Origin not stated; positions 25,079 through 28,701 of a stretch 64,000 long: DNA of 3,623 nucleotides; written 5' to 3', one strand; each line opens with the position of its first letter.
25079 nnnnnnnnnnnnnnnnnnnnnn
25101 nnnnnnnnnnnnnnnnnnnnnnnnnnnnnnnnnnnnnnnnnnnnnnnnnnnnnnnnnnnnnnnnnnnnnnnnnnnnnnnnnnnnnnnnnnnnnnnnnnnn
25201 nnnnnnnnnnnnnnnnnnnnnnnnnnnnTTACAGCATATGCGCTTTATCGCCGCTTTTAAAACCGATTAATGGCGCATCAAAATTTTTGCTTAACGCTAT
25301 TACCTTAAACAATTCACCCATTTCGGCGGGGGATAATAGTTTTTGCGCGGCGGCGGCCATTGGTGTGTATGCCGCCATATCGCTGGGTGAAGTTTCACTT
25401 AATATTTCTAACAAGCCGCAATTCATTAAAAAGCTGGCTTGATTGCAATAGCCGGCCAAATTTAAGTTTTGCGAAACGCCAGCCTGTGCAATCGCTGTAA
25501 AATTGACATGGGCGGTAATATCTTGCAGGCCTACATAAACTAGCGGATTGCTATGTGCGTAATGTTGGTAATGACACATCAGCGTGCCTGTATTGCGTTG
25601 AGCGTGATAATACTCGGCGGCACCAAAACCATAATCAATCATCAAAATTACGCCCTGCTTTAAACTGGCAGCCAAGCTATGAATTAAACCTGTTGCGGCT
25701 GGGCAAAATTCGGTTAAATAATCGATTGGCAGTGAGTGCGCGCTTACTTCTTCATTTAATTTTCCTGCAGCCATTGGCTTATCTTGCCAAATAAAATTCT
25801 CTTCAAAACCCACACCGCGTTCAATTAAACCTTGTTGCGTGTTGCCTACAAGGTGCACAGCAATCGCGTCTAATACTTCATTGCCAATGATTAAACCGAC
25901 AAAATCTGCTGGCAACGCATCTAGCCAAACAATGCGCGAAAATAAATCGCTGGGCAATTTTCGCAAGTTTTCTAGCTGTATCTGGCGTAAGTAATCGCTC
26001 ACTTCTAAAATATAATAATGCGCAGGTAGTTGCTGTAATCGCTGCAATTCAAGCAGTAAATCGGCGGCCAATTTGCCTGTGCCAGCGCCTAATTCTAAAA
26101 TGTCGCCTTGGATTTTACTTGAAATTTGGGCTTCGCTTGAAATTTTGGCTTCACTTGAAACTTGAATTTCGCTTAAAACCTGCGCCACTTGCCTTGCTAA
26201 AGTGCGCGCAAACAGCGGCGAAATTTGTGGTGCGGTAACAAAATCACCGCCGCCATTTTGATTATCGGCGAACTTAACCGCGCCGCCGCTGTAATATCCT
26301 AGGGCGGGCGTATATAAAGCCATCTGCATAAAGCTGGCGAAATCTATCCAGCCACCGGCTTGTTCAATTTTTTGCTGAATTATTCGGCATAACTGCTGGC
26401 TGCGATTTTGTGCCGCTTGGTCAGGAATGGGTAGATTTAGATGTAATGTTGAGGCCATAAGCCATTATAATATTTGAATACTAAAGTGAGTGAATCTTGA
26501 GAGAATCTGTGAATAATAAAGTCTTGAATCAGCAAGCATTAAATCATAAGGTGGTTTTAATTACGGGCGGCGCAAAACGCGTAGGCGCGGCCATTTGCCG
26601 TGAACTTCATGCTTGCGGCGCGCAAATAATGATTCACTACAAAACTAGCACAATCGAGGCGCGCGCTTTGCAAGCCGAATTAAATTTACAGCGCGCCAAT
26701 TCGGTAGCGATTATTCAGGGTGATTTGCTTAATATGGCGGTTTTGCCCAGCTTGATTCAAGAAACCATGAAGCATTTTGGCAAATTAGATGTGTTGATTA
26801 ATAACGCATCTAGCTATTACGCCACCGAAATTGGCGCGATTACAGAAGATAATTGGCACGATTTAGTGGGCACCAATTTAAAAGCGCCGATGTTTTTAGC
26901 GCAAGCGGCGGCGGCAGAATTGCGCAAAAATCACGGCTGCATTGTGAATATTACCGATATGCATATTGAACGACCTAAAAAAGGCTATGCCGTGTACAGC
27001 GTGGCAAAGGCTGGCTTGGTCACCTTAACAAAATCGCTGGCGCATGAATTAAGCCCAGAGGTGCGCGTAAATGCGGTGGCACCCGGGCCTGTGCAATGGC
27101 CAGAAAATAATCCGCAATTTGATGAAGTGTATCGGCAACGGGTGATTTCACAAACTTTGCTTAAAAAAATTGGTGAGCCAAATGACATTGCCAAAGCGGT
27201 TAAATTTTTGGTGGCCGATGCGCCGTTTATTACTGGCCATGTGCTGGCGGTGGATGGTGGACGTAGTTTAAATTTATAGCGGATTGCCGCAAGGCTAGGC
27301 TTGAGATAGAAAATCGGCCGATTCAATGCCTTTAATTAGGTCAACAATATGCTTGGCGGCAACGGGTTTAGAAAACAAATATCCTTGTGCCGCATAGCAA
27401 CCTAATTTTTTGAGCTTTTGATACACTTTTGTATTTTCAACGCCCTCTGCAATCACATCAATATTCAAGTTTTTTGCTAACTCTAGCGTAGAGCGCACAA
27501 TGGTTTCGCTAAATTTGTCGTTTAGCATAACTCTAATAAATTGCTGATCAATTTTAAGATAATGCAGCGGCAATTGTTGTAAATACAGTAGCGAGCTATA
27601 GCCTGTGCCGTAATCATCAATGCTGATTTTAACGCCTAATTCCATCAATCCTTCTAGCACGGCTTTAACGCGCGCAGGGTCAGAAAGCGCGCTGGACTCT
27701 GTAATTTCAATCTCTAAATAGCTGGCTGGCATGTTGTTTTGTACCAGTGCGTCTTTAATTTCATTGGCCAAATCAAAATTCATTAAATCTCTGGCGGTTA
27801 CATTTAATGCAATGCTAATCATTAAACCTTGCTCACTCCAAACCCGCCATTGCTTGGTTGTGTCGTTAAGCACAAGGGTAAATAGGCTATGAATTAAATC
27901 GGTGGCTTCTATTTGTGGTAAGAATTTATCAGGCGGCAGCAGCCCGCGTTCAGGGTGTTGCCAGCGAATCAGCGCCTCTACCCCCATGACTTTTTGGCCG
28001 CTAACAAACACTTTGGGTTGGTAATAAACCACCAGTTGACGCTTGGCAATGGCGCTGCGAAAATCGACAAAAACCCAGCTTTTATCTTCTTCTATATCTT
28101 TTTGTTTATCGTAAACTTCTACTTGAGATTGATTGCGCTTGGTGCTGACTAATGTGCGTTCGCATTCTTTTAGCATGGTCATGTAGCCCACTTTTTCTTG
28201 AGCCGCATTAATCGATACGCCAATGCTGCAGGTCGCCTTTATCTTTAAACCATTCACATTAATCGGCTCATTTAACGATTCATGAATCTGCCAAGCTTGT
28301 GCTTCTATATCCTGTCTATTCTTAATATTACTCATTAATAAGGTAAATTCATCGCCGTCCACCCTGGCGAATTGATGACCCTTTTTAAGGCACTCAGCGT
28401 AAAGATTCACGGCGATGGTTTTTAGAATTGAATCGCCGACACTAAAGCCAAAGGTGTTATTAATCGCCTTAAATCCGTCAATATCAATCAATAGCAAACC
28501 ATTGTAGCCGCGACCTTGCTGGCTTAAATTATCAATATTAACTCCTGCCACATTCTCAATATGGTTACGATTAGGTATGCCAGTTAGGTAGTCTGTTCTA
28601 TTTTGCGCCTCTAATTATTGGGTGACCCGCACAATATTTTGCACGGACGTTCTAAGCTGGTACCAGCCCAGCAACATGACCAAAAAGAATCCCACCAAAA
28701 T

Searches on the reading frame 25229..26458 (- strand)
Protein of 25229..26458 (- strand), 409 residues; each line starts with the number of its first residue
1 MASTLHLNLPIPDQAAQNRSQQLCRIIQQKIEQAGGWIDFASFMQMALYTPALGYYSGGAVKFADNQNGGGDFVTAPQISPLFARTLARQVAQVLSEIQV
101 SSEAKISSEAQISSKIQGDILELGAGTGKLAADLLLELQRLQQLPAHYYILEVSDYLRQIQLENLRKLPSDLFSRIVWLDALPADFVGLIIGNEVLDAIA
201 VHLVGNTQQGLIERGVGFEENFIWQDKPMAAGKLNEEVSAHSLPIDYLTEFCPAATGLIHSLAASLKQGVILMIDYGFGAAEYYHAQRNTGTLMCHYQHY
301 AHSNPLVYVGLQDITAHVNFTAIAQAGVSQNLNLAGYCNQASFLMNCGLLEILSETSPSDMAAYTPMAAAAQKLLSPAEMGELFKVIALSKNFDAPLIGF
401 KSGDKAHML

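Call 56: search_protein_families(library=ncbifam, proteins=[window:25229-26458:-], max_evalue=0.00001)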
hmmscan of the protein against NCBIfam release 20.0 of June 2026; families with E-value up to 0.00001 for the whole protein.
window:25229-26458:- (409 aa): 0 families

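Call 62: search_protein_families(library=pfam, proteins=[window:25229-26458:-], max_evalue=0.00001)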
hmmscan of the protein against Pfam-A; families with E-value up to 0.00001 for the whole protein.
window:25229-26458:- (409 aa): 1 family
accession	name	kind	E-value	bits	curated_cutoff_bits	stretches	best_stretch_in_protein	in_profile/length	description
PF02636.23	Methyltransf_28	-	2.4e-56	191.4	23.3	1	111-337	17-248/249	Putative S-adenosyl-L-methionine-dependent methyltransferase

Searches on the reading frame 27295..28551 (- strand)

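Call 56: search_protein_families(library=ncbifam, proteins=[window:27295-28551:-], max_evalue=0.00001)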
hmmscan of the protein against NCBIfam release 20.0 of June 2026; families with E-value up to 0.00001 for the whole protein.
window:27295-28551:- (418 aa): 28 families (the best 25 are shown)
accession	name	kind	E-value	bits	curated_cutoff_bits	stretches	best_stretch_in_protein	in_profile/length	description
NF045675.1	PhdiestaseDibA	equivalog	1.4e-94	317.6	980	1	14-402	232-621/623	phosphodiesterase DibA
NF007474.0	PRK10060.1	equivalog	9.2e-89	298.4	782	1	9-402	259-650/663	cyclic di-GMP phosphodiesterase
NF053781.1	cdiGMPphdstlr2612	equivalog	6.4e-79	265.9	1600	1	16-407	872-1266/1268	Tlr1612 family c-di-GMP phosphodiesterase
NF052458.1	PhdiestGepA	equivalog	3.8e-78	263.5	1200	1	11-399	445-834/840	phosphodiesterase GepA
NF008467.0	PRK11359.1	equivalog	6.2e-72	242.8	857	1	14-407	402-793/800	oxygen-sensing cyclic-di-GMP phosphodiesterase DosP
NF008807.1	PRK11829.1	equivalog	6.7e-56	189.7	733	1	10-400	266-656/670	biofilm formation regulator HmsP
NF052596.1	RR_EAL_PvrR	equivalog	1.4e-52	178.6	580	1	148-406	131-389/398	response regulator cyclic di-GMP phosphodiesterase PvrR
NF007839.0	PRK10551.1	equivalog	2.6e-48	164.9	461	1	166-407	270-511/518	cyclic di-GMP phosphodiesterase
NF007298.0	PRK09776.1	equivalog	1e-40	139.5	1135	1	17-404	716-1104/1111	diguanylate cyclase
NF045673.1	c-di-GMPRcptLapD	equivalog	1e-39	136.4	1020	1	10-398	262-646/647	cyclic di-GMP receptor LapD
NF008281.1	PRK11059.1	equivalog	7.5e-28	97.2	663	1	18-398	254-631/633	RNase E specificity factor CsrD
NF052265.1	EAL_dom_RimA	equivalog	1.6e-24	86.5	430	1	177-397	21-234/248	S6 modification regulatory phosphodiesterase RimA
NF007423.1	PRK09966.1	equivalog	2.7e-23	82.5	325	1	14-120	268-374/390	diguanylate cyclase DgcN/YfiN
NF008617.0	PRK11596.1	equivalog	5.8e-20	71.7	190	1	172-405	29-251/255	cyclic-guanylate-specific phosphodiesterase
NF051476.1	CDiGphdiTpdA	equivalog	3.8e-19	68.9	1000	1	239-394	416-568/570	cyclic di-GMP phosphodiesterase TpdA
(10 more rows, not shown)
